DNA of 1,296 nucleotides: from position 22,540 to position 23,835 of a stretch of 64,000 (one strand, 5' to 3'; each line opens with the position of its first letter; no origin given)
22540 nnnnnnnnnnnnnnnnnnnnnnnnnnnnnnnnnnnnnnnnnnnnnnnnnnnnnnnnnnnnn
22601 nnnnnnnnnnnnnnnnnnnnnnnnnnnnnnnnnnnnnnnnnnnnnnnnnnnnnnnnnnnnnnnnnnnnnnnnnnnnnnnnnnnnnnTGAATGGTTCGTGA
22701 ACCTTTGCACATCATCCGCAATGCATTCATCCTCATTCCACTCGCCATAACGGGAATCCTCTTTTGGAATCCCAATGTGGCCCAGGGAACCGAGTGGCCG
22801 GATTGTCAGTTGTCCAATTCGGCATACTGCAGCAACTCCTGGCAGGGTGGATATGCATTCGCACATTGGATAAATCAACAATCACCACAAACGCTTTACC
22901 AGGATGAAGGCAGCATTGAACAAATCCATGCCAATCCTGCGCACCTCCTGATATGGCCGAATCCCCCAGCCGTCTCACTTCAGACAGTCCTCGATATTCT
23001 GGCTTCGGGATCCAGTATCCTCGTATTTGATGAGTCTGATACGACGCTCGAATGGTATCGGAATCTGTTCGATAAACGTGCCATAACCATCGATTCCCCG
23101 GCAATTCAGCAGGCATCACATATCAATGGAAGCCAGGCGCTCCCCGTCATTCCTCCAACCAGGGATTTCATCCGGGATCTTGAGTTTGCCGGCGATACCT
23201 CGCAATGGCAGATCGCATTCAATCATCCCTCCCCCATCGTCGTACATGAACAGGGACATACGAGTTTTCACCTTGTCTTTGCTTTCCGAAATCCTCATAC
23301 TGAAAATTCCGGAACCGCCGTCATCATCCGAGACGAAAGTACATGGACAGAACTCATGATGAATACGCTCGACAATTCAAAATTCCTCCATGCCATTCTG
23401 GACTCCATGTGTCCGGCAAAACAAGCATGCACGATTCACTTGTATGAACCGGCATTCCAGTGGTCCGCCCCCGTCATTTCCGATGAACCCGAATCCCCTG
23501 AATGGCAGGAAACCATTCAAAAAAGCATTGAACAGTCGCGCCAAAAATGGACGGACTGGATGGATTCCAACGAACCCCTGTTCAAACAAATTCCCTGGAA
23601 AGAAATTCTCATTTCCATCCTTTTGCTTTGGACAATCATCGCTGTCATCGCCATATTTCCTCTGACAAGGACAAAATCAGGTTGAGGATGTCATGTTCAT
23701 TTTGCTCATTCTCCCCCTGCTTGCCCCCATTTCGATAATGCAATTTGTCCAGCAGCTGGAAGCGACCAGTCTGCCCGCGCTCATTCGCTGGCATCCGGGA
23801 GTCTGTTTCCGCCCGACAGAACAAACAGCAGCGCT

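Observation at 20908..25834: Tightly coupled three-gene operon: membrane-anchored pseudokinase, a two-TM protein, and a carboxypeptidase-regulatory-like repeat protein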

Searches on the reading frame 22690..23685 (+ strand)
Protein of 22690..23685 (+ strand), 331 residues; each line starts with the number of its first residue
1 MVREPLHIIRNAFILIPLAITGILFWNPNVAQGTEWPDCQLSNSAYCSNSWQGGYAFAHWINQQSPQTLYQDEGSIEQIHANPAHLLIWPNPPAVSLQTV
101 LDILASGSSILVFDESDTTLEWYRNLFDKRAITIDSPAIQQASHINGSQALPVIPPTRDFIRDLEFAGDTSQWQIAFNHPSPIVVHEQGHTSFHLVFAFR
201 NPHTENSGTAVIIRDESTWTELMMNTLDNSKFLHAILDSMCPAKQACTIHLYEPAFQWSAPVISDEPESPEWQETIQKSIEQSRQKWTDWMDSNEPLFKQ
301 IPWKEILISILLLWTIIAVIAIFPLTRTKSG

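Call 3: search_protein_families(library=pfam, proteins=[window:22690-23685:+], max_evalue=1)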
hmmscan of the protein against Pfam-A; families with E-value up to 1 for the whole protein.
window:22690-23685:+ (331 aa): 1 family
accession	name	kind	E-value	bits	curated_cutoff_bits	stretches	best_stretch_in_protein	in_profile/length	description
PF14258.12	DUF4350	-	0.096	13.4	30.4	1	48-236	3-180/181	Domain of unknown function (DUF4350)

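Call 4: search_protein_families(library=ncbifam, proteins=[window:22690-23685:+], max_evalue=1)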
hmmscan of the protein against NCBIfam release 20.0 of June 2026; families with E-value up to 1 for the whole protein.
window:22690-23685:+ (331 aa): 1 family
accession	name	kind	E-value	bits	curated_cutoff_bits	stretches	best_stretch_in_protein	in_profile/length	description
TIGR02212.1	lolCE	equivalog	0.07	12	362.45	1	271-323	234-282/411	lipoprotein-releasing ABC transporter permease subunit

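Call 8: find_homologous_proteins(query=window:22690-23685:+)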
Query window:22690-23685:+ (331 aa): 2 proteins with E <= 0.001 among 780 candidates.
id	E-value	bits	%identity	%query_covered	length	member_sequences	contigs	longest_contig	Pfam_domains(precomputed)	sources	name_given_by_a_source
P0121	1.4e-224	763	100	100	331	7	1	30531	-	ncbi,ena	-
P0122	3.4e-70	255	40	95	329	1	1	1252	-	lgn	-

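Call 13: find_homologous_proteins(query=A1, max_evalue=0.01)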
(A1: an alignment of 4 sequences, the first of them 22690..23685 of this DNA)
Query A1 (4 sequences) (331 aa, profile of the alignment): 4 proteins with E <= 0.01 among 2111 candidates.
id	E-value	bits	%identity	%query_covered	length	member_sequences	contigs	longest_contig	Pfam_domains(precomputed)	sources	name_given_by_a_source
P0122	1.0e-148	513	40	95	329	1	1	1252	-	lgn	-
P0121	3.4e-143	495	100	100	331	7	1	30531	-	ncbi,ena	-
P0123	1.6e-108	381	25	82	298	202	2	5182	-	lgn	-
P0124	1.2e-63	233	23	86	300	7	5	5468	-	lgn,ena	-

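Call 22: search_protein_representatives(alignment_id=A3)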
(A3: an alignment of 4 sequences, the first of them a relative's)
Query: 4 sequences, 331 profile positions. Proteins with E-value up to 0.001 (for the whole library): 64; up to 1e-10: 32; up to 1e-30: 22. The best 64 are listed.
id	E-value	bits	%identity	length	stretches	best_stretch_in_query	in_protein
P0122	7.6e-157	538.3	-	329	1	1-330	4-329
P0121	2.6e-151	520.1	-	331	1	13-331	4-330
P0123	1.5e-123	428.9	-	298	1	1-331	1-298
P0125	6.5e-64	232.8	-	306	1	38-326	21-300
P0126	2.3e-62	227.7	-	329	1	20-330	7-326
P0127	2.5e-62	227.6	-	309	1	32-330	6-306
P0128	2.6e-61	224.2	-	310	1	21-330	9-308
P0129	3.2e-61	223.9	-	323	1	20-331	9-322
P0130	1.7e-58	215.0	-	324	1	30-330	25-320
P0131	1.3e-55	205.5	-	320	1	23-329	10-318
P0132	1.3e-54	202.2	-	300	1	39-329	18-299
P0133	5.3e-54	200.2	-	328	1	34-329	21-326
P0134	8.3e-54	199.6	-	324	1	24-329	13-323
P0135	3.6e-53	197.5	-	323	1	37-330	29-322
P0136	1.4e-49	185.6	-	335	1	37-330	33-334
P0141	2.4e-36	142.2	-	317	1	31-328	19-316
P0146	4.6e-20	88.7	-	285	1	32-330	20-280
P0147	4.1e-19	85.5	-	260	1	46-326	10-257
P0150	9.1e-17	77.8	-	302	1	89-325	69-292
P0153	5.6e-14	68.7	-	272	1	47-319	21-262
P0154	3.0e-08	49.8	-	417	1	50-261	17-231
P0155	7.5e-08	48.5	-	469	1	50-285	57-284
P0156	2.6e-07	46.7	-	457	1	77-256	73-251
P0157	6.1e-07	45.5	-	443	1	45-253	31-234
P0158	1.3e-06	44.5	-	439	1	50-288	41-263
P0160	1.6e-06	44.2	-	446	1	96-331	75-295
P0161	3.0e-06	43.3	-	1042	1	50-330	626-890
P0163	6.8e-06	42.1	-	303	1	50-252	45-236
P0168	2.0e-05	40.5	-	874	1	49-262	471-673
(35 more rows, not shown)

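Call 23: search_protein_families(library=pfam, proteins=[P0154, P0155, P0156, P0157, P0158, P0160, P0161, P0163, P0168, P0146], max_evalue=0.01)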
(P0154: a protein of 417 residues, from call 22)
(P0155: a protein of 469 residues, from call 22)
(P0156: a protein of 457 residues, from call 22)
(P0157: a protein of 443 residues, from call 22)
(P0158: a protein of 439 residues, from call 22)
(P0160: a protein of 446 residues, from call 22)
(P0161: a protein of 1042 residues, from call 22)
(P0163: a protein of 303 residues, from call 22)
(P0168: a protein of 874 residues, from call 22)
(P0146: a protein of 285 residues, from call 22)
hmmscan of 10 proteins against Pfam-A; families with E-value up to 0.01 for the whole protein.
P0154 (417 aa): 1 family
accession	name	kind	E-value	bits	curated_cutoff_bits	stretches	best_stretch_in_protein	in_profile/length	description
PF14258.12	DUF4350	-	2.5e-15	57.7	30.4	1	17-206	3-179/181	Domain of unknown function (DUF4350)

P0155 (469 aa): 1 family
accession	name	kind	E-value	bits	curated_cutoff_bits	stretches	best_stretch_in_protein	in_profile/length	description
PF14258.12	DUF4350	-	1.6e-17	64.8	30.4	1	56-235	2-181/181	Domain of unknown function (DUF4350)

P0156 (457 aa): 1 family
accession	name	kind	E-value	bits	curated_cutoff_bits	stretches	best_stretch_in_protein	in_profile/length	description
PF14258.12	DUF4350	-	3.1e-20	73.7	30.4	1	46-234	1-181/181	Domain of unknown function (DUF4350)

P0157 (443 aa): 1 family
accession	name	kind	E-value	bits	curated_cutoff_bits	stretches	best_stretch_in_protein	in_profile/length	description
PF14258.12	DUF4350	-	3.3e-15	57.3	30.4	1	38-217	3-179/181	Domain of unknown function (DUF4350)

P0158 (439 aa): 1 family
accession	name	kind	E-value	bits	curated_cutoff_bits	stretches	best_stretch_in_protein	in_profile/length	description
PF14258.12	DUF4350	-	3.7e-16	60.4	30.4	1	40-218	2-181/181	Domain of unknown function (DUF4350)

P0160 (446 aa): 1 family
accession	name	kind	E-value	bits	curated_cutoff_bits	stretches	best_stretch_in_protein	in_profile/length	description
PF14258.12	DUF4350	-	4.1e-19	70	30.4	1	28-209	1-179/181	Domain of unknown function (DUF4350)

P0161 (1042 aa): 5 families
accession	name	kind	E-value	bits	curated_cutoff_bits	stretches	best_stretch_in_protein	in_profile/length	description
PF14258.12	DUF4350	-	5.4e-20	72.9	30.4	1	624-807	1-181/181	Domain of unknown function (DUF4350)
PF13620.12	CarboxypepD_reg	-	1.6e-16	60.8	32.3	1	406-474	1-70/82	Carboxypeptidase regulatory-like domain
PF13715.12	CarbopepD_reg_2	-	0.00031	21.2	32.2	1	409-476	3-67/88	CarboxypepD_reg-like domain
PF17802.7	SpaA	-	0.0055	17.3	23.1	0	416-457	12-56/91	Prealbumin-like fold domain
PF07210.18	DUF1416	-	0.0062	16.9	23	0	406-459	21-72/97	Protein of unknown function (DUF1416)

P0163 (303 aa): 1 family
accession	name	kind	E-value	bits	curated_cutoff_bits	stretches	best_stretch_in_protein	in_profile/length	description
PF14258.12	DUF4350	-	1.3e-16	61.8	30.4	1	44-219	2-178/181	Domain of unknown function (DUF4350)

P0168 (874 aa): 2 families
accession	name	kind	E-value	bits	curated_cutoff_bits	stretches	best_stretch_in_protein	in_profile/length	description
PF14258.12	DUF4350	-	4.1e-13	50.4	30.4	1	473-649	4-181/181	Domain of unknown function (DUF4350)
PF13620.12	CarboxypepD_reg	-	5.1e-05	24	32.3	0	75-138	1-58/82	Carboxypeptidase regulatory-like domain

P0146 (285 aa): 1 family
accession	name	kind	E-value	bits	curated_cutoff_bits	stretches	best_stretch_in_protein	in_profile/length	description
PF14258.12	DUF4350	-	0.0034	18.1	30.4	0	37-204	3-178/181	Domain of unknown function (DUF4350)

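Call 32: find_encoding_contigs(protein=P0146, flank=6000, max_places=2)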
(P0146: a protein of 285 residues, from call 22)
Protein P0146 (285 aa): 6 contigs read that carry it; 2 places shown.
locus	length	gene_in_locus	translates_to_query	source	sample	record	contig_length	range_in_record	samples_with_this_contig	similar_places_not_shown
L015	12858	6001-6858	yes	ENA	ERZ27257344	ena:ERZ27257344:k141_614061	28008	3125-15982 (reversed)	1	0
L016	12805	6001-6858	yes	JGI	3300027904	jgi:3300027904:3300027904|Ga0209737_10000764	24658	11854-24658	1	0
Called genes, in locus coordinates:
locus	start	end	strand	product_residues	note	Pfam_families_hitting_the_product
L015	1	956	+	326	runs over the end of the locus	PF03382:DUF285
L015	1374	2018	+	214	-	PF07661:MORN_2 (faint)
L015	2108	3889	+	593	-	PF17297:PEPCK_N, PF01293:PEPCK_ATP, PF00821:PEPCK_GTP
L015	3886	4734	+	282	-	-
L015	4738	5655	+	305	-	-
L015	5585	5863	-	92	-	-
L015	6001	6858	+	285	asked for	-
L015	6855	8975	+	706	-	PF13620:CarboxypepD_reg (weak), PF13715:CarbopepD_reg_2 (faint)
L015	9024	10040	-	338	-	PF02729:OTCace_N, PF00185:OTCace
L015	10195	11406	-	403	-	PF01546:Peptidase_M20, PF07687:M20_dimer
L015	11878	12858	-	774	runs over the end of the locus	PF00912:Transgly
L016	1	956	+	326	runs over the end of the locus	PF03382:DUF285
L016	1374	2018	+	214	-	PF07661:MORN_2 (faint)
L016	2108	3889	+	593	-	PF17297:PEPCK_N, PF01293:PEPCK_ATP, PF00821:PEPCK_GTP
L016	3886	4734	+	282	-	-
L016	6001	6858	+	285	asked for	-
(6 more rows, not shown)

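Call 35: find_encoding_contigs(protein=P0161, flank=6000, max_places=2)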
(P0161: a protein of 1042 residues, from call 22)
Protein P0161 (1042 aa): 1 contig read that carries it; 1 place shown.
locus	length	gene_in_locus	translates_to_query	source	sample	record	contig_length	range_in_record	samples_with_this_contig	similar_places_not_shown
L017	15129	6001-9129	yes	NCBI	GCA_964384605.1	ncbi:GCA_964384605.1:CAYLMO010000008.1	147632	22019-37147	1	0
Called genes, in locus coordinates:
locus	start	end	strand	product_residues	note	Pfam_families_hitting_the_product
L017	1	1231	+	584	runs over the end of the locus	-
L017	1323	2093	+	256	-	-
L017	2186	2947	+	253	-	-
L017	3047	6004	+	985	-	PF00515:TPR_1 (faint), PF07719:TPR_2 (faint), PF13424:TPR_12 (faint), PF14559:TPR_19 (faint), PF12895:ANAPC3 (faint)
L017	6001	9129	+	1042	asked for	PF13620:CarboxypepD_reg, PF14258:DUF4350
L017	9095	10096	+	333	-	PF20030:bpMoxR, PF00493:MCM (weak), PF00004:AAA (weak), PF07726:AAA_3, PF07728:AAA_5, PF17863:AAA_lid_2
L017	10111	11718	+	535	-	PF01882:DUF58, PF13519:VWA_2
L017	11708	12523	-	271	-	PF02517:Rce1-like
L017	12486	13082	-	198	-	-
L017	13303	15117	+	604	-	PF00009:GTP_EFTU, PF22042:EF-G_D2 (weak), PF03144:GTP_EFTU_D2 (weak), PF14492:EFG_III, PF00679:EFG_C, PF06421:LepA_C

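Call 46: predict_structure(alignment_id=A5)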
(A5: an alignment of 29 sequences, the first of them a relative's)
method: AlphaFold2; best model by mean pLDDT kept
length: 331 residues; sequences in the alignment: 29
mean_pLDDT: 87.1   pTM: 0.71
mean pLDDT of the five models: 87.1, 85.6, 85.1, 83.6, 82.4
residues with pLDDT >= 90: 202; 70-90: 96; 50-70: 29; < 50: 4
segments of 3 or more residues with pLDDT < 50: none
pLDDT, mean of each block of 10 residues (from residue 1): 57 79 67 68 91 94 90 85 89 94 95 96 97 85 81 91 89 93 95 95 93 97 96 95 86 89 64 87 95 93 93 92 69 52
secondary structure, 60 per line:
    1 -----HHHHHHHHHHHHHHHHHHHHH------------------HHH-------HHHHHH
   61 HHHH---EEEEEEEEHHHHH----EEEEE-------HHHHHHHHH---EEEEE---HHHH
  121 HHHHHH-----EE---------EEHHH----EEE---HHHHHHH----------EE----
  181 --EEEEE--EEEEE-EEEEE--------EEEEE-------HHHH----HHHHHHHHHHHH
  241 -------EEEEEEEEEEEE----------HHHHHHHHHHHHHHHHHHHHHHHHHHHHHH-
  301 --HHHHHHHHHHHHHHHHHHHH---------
elements in order: H6-26 H55-64 E68-75 H76-80 E85-89 H97-105 E109-113 H117-126 E152-154 H158-164 E183-187 E190-194 E196-200 E209-213 H221-224 H229-240 E248-259 H270-299 H303-322

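Call 49: fold_search(model_id=the predicted structure, library=pdb)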
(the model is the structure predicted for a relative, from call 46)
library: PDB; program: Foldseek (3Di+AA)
matches with E <= 10: 519; with E <= 0.001: 4
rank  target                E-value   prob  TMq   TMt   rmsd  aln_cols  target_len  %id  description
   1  5fmr_C                2.5e-05  1.00  0.39  0.50   8.1       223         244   12  crIFT52 N-terminal domain (released 2016-03-09)
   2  5fmr_A                3.2e-05  1.00  0.35  0.46   7.2       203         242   12  crIFT52 N-terminal domain (released 2016-03-09)
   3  5fms_A                1.4e-04  1.00  0.41  0.56   5.8       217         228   12  mmIFT52 N-terminal domain (released 2016-03-09)
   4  5fms_B                9.6e-04  1.00  0.41  0.57   5.3       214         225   10  mmIFT52 N-terminal domain (released 2016-03-09)
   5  7oci_G                1.2e-03  0.99  0.27  0.24   7.8       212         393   11  Cryo-EM structure of yeast Ost6p containing oligosaccharyltransferase complex (released 2022-02-16)
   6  6c26_B                5.8e-03  0.98  0.30  0.26   6.6       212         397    9  The Cryo-EM structure of a eukaryotic oligosaccharyl transferase complex (released 2018-01-31)
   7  8bd7_B                6.6e-03  0.99  0.36  0.28   7.7       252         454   10  IFTB1 subcomplex of anterograde Intraflagellar transport trains (Chlamydomonas reinhardtii) (released 2023-01-11)
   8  6t7g_CCC              7.9e-03  0.87  0.24  0.14   7.2       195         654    8  Bacteroides salyersiae GH164 beta-mannosidase in complex with mannoimidazole (released 2019-12-25)
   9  8uw8_A                1.4e-02  0.72  0.24  0.13   9.3       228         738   10  Site-one protease and SPRING (released 2024-07-10)
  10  7oms_BBB              1.6e-02  0.87  0.26  0.15   6.8       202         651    9  Bs164 in complex with mannocyclophellitol aziridine (released 2022-02-02)
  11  4ucf_B                1.6e-02  0.84  0.24  0.13   8.3       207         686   11  Crystal structure of Bifidobacterium bifidum beta-galactosidase in complex with alpha-galactose (released 2016-01-20)
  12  9csd_A                1.7e-02  0.75  0.28  0.14  10.2       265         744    8  The Ectodomains of SPRING and S1P with the inhibitor PF-429242 (released 2025-04-23)
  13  6s7o_G                2.1e-02  0.97  0.30  0.25   6.7       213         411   14  Cryo-EM structure of human oligosaccharyltransferase complex OST-A (released 2019-12-18)
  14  7bob_B                2.9e-02  0.77  0.27  0.17   7.6       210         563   11  Exo-beta-1,4-mannosidase Op5Man5 from Opitutaceae bacterium strain TAV5 (released 2021-07-14)
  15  6t7g_EEE              3.1e-02  0.77  0.25  0.15   6.8       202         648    9  Bacteroides salyersiae GH164 beta-mannosidase in complex with mannoimidazole (released 2019-12-25)
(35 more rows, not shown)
